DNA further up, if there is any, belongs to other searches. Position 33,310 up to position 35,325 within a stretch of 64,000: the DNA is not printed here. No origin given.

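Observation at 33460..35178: Single-polypeptide fusion of a GNAT-like N-acyltransferase domain and a HisC/CobD-like PLP aminotransferase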

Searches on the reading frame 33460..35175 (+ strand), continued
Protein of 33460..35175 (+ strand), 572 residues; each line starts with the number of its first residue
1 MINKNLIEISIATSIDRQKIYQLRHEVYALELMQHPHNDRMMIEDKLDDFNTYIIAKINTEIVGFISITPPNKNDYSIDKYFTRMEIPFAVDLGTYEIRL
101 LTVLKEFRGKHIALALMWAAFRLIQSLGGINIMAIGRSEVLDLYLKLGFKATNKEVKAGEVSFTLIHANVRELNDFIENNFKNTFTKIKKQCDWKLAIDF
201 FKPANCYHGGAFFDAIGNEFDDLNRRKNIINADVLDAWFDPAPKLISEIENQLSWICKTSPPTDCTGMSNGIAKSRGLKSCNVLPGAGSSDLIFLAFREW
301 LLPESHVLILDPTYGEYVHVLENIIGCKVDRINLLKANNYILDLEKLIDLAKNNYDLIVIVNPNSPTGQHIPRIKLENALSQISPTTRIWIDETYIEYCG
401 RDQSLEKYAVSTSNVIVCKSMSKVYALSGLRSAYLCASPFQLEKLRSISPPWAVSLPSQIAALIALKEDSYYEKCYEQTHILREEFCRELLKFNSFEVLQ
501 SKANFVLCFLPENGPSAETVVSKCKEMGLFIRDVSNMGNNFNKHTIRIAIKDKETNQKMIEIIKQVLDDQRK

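Call 6: find_homologous_proteins(query=window:33460-35175:+, max_evalue=0.00001)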
Query window:33460-35175:+ (572 aa): 3893 proteins with E <= 0.00001 among 8000 candidates; the best 120 are listed.
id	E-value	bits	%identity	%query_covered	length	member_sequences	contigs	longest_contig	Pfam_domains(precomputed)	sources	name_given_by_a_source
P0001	0.0e+0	1297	99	100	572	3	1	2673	PF00155.28,PF13508.14,PF00583.32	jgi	jgi:histidinol-phosphate/aromatic aminotransferase/cobyric acid decarboxylase-like protein/GNAT supe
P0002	0.0e+0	1222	93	100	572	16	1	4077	PF00155.28,PF00583.32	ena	-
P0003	0.0e+0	1146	86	100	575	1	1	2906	PF00155.28,PF00583.32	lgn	-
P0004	0.0e+0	1116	83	99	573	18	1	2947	PF00155.28,PF00583.32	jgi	jgi:histidinol-phosphate/aromatic aminotransferase/cobyric acid decarboxylase-like protein/GNAT supe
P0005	0.0e+0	1109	83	99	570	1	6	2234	PF00155.28,PF00583.32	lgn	-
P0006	0.0e+0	1103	84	98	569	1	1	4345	PF00155.28,PF00583.32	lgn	-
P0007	0.0e+0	1103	84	98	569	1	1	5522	PF00155.28,PF00583.32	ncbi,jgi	jgi:histidinol-phosphate/aromatic aminotransferase/cobyric acid decarboxylase-like protein/GNAT supe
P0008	0.0e+0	1102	84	98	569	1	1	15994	PF00155.28,PF00583.32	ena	-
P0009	0.0e+0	1101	84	98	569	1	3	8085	PF00155.28,PF00583.32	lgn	-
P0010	0.0e+0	1100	83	99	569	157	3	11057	PF13444.13,PF00155.28,PF00583.32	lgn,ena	-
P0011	0.0e+0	1093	83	99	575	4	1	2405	PF13673.14,PF00155.28,PF13508.14,PF00583.32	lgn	-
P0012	0.0e+0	1092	83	99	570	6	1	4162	PF13673.14,PF00155.28,PF13508.14,PF00583.32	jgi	jgi:histidinol-phosphate/aromatic aminotransferase/cobyric acid decarboxylase-like protein/GNAT supe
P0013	0.0e+0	1086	82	99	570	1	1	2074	PF00155.28,PF00583.32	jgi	jgi:histidinol-phosphate/aromatic aminotransferase/cobyric acid decarboxylase-like protein/GNAT supe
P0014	0.0e+0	1086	81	99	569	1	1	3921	PF00155.28,PF00583.32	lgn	-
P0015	0.0e+0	1084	82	99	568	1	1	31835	PF13673.14,PF00155.28,PF00583.32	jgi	jgi:histidinol-phosphate/aromatic aminotransferase/cobyric acid decarboxylase-like protein/GNAT supe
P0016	0.0e+0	1084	82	99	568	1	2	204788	PF13673.14,PF00155.28,PF00583.32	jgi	jgi:histidinol-phosphate/aromatic aminotransferase/cobyric acid decarboxylase-like protein/GNAT supe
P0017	0.0e+0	1081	82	99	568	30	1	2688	PF00155.28,PF00583.32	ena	-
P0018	0.0e+0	1080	82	99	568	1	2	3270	PF00155.28,PF00583.32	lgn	-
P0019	0.0e+0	1077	81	99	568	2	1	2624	PF00155.28,PF00583.32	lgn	-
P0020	0.0e+0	1076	80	99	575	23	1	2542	PF00155.28,PF00583.32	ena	-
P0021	0.0e+0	1076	82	99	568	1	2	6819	PF13673.14,PF00155.28,PF00583.32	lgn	-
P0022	0.0e+0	1076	81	99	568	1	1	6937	PF00155.28,PF00583.32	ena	-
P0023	0.0e+0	1073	81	99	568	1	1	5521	PF13673.14,PF00155.28,PF00583.32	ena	-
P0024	0.0e+0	1064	80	99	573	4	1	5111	PF00155.28,PF00583.32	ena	-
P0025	0.0e+0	1059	80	99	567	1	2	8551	PF00155.28,PF00583.32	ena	-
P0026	0.0e+0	1055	80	99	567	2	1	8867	PF00155.28,PF00583.32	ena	-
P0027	0.0e+0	1052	80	99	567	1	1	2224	PF00155.28,PF00583.32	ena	-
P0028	0.0e+0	1047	79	100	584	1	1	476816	PF00155.28,PF00583.32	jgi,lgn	jgi:histidinol-phosphate/aromatic aminotransferase/cobyric acid decarboxylase-like protein/GNAT supe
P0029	0.0e+0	1046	83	94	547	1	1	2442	PF00155.28,PF00583.32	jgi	jgi:histidinol-phosphate/aromatic aminotransferase/cobyric acid decarboxylase-like protein/GNAT supe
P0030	0.0e+0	1028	78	100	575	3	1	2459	PF00155.28,PF00583.32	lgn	-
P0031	0.0e+0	1026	77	99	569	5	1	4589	PF13673.14,PF00155.28,PF00583.32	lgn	-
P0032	1.7e-298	1009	76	99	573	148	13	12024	PF00155.28,PF00583.32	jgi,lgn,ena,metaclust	jgi:histidinol-phosphate/aromatic aminotransferase/cobyric acid decarboxylase-like protein/GNAT supe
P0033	2.7e-297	1005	76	98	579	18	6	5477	PF00155.28,PF00583.32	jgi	jgi:histidinol-phosphate/aromatic aminotransferase/cobyric acid decarboxylase-like protein/GNAT supe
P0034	3.0e-294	995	74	99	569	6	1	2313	PF00155.28,PF13508.14,PF00583.32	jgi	-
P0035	1.8e-292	989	75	98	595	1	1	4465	PF00155.28,PF00583.32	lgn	-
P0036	4.6e-291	984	74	99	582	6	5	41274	PF13444.13,PF00155.28,PF21926.3,PF00583.32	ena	-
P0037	3.1e-290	981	75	98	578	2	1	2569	PF00155.28,PF00583.32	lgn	-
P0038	2.5e-289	978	74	99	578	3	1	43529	PF00155.28,PF00583.32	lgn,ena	-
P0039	6.9e-289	977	73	99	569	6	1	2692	PF13444.13,PF00155.28,PF00583.32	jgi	-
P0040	1.3e-288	976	73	99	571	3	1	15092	PF00155.28,PF00583.32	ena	-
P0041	2.0e-288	975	75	98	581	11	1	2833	PF13444.13,PF00155.28,PF21926.3,PF00583.32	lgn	-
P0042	2.5e-288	975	74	99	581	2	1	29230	PF13444.13,PF00155.28,PF00583.32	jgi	jgi:histidinol-phosphate/aromatic aminotransferase/cobyric acid decarboxylase-like protein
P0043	2.0e-287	972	73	99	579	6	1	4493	PF00155.28,PF00583.32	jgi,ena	-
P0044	2.1e-287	972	73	99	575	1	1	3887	PF00155.28,PF00583.32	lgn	-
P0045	2.2e-284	962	73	99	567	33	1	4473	PF00155.28,PF00583.32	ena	-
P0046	1.5e-280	949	71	99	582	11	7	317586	PF00155.28,PF00583.32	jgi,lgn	-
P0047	1.2e-277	940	71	99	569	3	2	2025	PF00155.28,PF00583.32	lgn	-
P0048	5.2e-277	938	71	99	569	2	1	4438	PF00155.28,PF00583.32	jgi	-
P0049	5.9e-277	938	70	99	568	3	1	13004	PF00155.28,PF00583.32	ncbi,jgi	jgi:histidinol-phosphate/aromatic aminotransferase/cobyric acid decarboxylase-like protein/GNAT supe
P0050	1.0e-276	937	71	98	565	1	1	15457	PF13444.13,PF00155.28,PF13508.14,PF00583.32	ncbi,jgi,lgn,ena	-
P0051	2.5e-276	935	72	98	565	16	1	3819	PF13444.13,PF00155.28,PF00583.32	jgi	-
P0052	4.3e-276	935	71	98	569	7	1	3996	PF13444.13,PF00155.28,PF21926.3,PF00583.32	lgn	-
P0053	1.8e-275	933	70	98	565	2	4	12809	PF13444.13,PF00155.28,PF13508.14,PF00583.32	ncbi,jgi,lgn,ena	ncbi:MAG: aminotransferase class I/II-fold pyridoxal phosphate-dependent enzyme [Bacteroidota bacter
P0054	3.2e-275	932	70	100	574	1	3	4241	PF00155.28,PF00583.32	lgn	-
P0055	2.9e-274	929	70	98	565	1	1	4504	PF13444.13,PF00155.28,PF13508.14,PF00583.32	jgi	-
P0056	3.5e-273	925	69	99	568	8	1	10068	PF00155.28,PF00583.32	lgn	-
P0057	9.1e-273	924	70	98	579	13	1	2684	PF13444.13,PF00155.28,PF13508.14,PF21926.3,PF00583.32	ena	-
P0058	8.0e-272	921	70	98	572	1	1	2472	PF00155.28,PF21926.3,PF00583.32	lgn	-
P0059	8.3e-272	921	69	99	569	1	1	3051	PF00155.28,PF00583.32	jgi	jgi:histidinol-phosphate/aromatic aminotransferase/cobyric acid decarboxylase-like protein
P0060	1.1e-271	920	70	99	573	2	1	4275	PF00155.28,PF21926.3,PF00583.32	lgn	-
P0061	5.3e-271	918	70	98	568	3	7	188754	PF13444.13,PF00155.28,PF00583.32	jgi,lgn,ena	jgi:histidinol-phosphate/aromatic aminotransferase/cobyric acid decarboxylase-like protein/GNAT supe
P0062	1.0e-270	917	70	98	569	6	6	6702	PF13444.13,PF00155.28,PF00583.32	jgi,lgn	jgi:histidinol-phosphate/aromatic aminotransferase/cobyric acid decarboxylase-like protein/GNAT supe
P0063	3.1e-269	912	68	99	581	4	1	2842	PF00155.28,PF00583.32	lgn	-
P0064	2.2e-268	909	69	98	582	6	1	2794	PF13444.13,PF00155.28,PF00583.32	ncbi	-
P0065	1.8e-265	900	68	99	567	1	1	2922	PF00155.28,PF00583.32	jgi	-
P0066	7.4e-265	898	69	99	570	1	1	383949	PF00155.28,PF00583.32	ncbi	ncbi:aminotransferase class I/II-fold pyridoxal phosphate-dependent enzyme [Flavobacteriaceae bacter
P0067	1.4e-264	897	67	99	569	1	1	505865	PF00155.28,PF00583.32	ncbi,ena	-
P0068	2.5e-264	896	67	98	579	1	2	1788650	PF00155.28,PF00583.32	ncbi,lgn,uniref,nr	ncbi:Histidinol-phosphate/aromatic aminotransferase or cobyric acid decarboxylase [Muriicola jejuens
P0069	4.4e-264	895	67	100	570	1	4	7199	PF00155.28,PF21926.3,PF00583.32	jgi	jgi:histidinol-phosphate/aromatic aminotransferase/cobyric acid decarboxylase-like protein/N-acyl-L-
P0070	4.0e-263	892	67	99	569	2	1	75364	PF00155.28,PF00583.32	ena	-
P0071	1.2e-256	870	66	100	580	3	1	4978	PF00155.28,PF00583.32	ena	-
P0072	2.2e-256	870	66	99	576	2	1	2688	PF00155.28,PF00583.32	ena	-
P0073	2.5e-253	860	66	99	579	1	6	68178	PF00155.28,PF00583.32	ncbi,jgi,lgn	jgi:histidinol-phosphate/aromatic aminotransferase/cobyric acid decarboxylase-like protein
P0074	7.3e-250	848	65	99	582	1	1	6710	PF13444.13,PF00155.28,PF21926.3,PF00583.32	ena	-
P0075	1.6e-249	847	65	99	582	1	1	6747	PF13444.13,PF00155.28,PF21926.3,PF00583.32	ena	-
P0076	1.3e-248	844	63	99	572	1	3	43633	PF00155.28,PF00583.32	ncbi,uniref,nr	ncbi:aminotransferase class I/II-fold pyridoxal phosphate-dependent enzyme [Carboxylicivirga marina]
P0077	2.9e-247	840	65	99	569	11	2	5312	PF00155.28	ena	-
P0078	9.4e-247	838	64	99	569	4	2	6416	PF00155.28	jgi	-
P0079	3.9e-245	833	64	99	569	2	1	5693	PF00155.28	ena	-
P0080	9.9e-243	825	64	99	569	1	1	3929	PF00155.28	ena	-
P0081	4.2e-242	823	63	99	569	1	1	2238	PF13444.13,PF00155.28,PF00583.32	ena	-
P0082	1.7e-234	797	62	98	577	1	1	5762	PF00155.28,PF13508.14,PF00583.32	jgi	-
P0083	1.8e-225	768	57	99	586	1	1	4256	PF00155.28,PF00583.32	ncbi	-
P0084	1.9e-216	738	57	97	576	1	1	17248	PF00155.28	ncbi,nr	ncbi:MAG: histidinol-phosphate transaminase [Saprospiraceae bacterium]|nr:histidinol-phosphate trans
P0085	2.3e-216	738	58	98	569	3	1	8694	PF00155.28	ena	-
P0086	6.8e-215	733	58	98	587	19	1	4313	PF00155.28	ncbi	-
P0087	1.9e-210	718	54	99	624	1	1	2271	PF00155.28,PF21926.3,PF00583.32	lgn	-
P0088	2.3e-209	714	55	99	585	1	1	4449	PF00155.28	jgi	jgi:histidinol-phosphate/aromatic aminotransferase/cobyric acid decarboxylase-like protein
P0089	5.0e-208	710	56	99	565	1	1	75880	PF00155.28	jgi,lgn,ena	-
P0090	2.3e-206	705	68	77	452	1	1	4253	PF13444.13,PF00155.28,PF00583.32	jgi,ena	-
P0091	2.9e-206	704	54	98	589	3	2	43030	PF00155.28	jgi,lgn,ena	-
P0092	3.5e-205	701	55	99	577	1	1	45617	PF00155.28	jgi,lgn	-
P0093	8.3e-205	699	54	98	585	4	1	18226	PF00155.28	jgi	jgi:histidinol-phosphate/aromatic aminotransferase/cobyric acid decarboxylase-like protein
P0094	8.3e-205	699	55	98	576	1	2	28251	PF00155.28,PF00583.32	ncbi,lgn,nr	ncbi:MAG: histidinol-phosphate aminotransferase family protein [Nitrospirae bacterium]|nr:histidinol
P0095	3.5e-204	697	54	98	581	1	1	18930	PF00155.28,PF21926.3,PF00583.32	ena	-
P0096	5.8e-204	697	54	98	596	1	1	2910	PF00155.28,PF21926.3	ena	-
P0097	1.4e-203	695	54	99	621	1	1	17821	PF00155.28,PF21926.3,PF00583.32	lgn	-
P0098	1.5e-203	695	61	85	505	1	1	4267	PF00155.28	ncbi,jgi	-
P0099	1.6e-202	692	53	98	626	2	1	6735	PF00155.28,PF00583.32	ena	-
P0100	2.0e-202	692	70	72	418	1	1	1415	PF00155.28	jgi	jgi:histidinol-phosphate/aromatic aminotransferase/cobyric acid decarboxylase-like protein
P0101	4.0e-202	691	53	98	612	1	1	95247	PF00155.28,PF00583.32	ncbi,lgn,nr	ncbi:MAG: aminotransferase class I/II-fold pyridoxal phosphate-dependent enzyme [Verrucomicrobia bac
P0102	4.5e-202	690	54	98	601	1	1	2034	PF13444.13,PF00155.28,PF00583.32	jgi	jgi:histidinol-phosphate/aromatic aminotransferase/cobyric acid decarboxylase-like protein/GNAT supe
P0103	7.9e-202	690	54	98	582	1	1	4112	PF00155.28,PF00583.32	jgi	jgi:histidinol-phosphate/aromatic aminotransferase/cobyric acid decarboxylase-like protein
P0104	1.0e-201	689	54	98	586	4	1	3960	PF00155.28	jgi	jgi:histidinol-phosphate/aromatic aminotransferase/cobyric acid decarboxylase-like protein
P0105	1.5e-201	689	53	98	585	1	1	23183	PF00155.28,PF00583.32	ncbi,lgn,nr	ncbi:MAG: histidinol-phosphate aminotransferase family protein [Verrucomicrobia bacterium]|nr:histid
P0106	1.7e-201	688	53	99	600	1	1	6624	PF13444.13,PF00155.28,PF21926.3,PF00583.32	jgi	jgi:histidinol-phosphate/aromatic aminotransferase/cobyric acid decarboxylase-like protein/GNAT supe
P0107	2.3e-201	688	53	99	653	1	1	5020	PF00155.28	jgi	jgi:histidinol-phosphate/aromatic aminotransferase/cobyric acid decarboxylase-like protein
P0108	2.6e-201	688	53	99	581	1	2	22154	PF00155.28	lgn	-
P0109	2.7e-201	688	54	98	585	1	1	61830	PF00155.28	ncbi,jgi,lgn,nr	ncbi:MAG TPA: histidinol-phosphate transaminase [Verrucomicrobiae bacterium]|jgi:histidinol-phosphat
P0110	2.9e-201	688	54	99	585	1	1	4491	PF00155.28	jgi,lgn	jgi:histidinol-phosphate/aromatic aminotransferase/cobyric acid decarboxylase-like protein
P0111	3.0e-201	688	54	97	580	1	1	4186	PF00155.28,PF00583.32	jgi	jgi:histidinol-phosphate/aromatic aminotransferase/cobyric acid decarboxylase-like protein/GNAT supe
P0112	3.1e-201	688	70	73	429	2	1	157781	PF00155.28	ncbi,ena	-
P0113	5.1e-201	687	54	98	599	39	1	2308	PF00155.28,PF21926.3,PF00583.32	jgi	-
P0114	5.4e-201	687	51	100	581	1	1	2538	PF00155.28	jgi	jgi:histidinol-phosphate/aromatic aminotransferase/cobyric acid decarboxylase-like protein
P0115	7.3e-201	686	53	99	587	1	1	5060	PF00155.28,PF21926.3,PF00583.32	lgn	-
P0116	1.1e-200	686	53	99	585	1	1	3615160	PF00155.28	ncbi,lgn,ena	-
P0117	1.9e-200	685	52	98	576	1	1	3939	PF13444.13,PF00155.28,PF21926.3,PF00583.32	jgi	jgi:histidinol-phosphate/aromatic aminotransferase/cobyric acid decarboxylase-like protein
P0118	2.1e-200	685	53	99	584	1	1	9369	PF00155.28,PF00583.32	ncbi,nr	ncbi:MAG TPA: aminotransferase class I/II-fold pyridoxal phosphate-dependent enzyme [Verrucomicrobia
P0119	2.7e-200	685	54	98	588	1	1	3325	PF00155.28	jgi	jgi:histidinol-phosphate/aromatic aminotransferase/cobyric acid decarboxylase-like protein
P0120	2.9e-200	684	55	98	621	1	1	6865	PF00155.28,PF21926.3,PF00583.32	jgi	jgi:histidinol-phosphate/aromatic aminotransferase/cobyric acid decarboxylase-like protein/predicted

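Call 8: find_encoding_contigs(protein=P0116, flank=8000, max_places=3)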
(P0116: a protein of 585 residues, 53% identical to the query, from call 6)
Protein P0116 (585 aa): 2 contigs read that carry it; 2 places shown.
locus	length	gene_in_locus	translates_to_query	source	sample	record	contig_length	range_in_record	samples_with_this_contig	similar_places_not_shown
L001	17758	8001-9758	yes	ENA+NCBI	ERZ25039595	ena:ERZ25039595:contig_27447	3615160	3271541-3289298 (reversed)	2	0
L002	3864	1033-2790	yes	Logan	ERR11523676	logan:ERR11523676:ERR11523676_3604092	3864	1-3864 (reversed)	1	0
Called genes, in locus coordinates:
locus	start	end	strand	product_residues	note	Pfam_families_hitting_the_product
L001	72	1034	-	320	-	PF11999:Ice_binding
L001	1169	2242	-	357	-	PF13692:Glyco_trans_1_4, PF00534:Glycos_transf_1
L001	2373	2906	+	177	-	PF13238:AAA_18, PF13671:AAA_33, PF13207:AAA_17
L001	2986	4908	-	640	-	PF00009:GTP_EFTU, PF01926:MMR_HSR1 (weak), PF22042:EF-G_D2, PF03144:GTP_EFTU_D2, PF00679:EFG_C, PF21018:BipA_C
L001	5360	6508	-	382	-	PF00296:Bac_luciferase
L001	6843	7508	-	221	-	-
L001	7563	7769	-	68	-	-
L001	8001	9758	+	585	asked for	PF00155:Aminotran_1_2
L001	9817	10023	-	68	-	-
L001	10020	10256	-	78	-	-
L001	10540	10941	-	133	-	PF03745:DUF309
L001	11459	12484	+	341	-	PF00589:Phage_integrase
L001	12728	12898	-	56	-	-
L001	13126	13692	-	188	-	PF18735:HEPN_RiboL-PSP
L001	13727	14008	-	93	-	-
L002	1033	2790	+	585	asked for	PF00155:Aminotran_1_2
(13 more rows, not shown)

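Call 9: find_encoding_contigs(protein=P0101, flank=8000, max_places=3)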
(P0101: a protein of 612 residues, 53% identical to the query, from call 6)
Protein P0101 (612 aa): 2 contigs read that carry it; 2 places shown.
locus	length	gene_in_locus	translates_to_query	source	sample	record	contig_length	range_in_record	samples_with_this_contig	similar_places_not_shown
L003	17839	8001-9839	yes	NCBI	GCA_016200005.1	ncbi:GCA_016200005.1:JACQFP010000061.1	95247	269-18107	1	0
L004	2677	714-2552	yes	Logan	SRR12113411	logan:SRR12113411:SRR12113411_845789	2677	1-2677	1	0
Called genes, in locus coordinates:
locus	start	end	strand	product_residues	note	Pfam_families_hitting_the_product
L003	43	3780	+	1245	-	PF13385:Laminin_G_3, PF13385:Laminin_G_3, PF07679:I-set (weak), PF13927:Ig_3, PF13385:Laminin_G_3, PF13927:Ig_3, PF07679:I-set (weak), PF18998:Flg_new_2, +4 more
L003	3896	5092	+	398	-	PF12256:TcdB_toxin_midN (faint), PF01839:FG-GAP (faint), PF13517:FG-GAP_3, PF22301:AUDH_beta_propeller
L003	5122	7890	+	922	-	PF21231:GH141_M (weak), PF13229:Beta_helix (weak)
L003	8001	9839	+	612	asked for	PF00583:Acetyltransf_1 (weak), PF00155:Aminotran_1_2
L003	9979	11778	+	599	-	PF01336:tRNA_anti-codon, PF00152:tRNA-synt_2, PF02938:GAD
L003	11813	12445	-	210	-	PF06971:Put_DNA-bind_N, PF02629:CoA_binding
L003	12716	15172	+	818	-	PF01588:tRNA_bind, PF03483:B3_4, PF03484:B5, PF17759:tRNA_synthFbeta, PF03147:FDX-ACB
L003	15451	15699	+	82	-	-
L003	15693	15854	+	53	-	-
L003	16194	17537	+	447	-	PF00072:Response_reg, PF00158:Sigma54_activat, PF13191:AAA_16 (weak), PF14532:Sigma54_activ_2, PF00004:AAA, PF07728:AAA_5, PF25601:AAA_lid_14, PF02954:HTH_8, +2 more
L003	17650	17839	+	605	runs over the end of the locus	PF00672:HAMP, PF00512:HisKA, PF02518:HATPase_c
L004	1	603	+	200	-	?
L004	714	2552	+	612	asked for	PF00583:Acetyltransf_1 (weak), PF00155:Aminotran_1_2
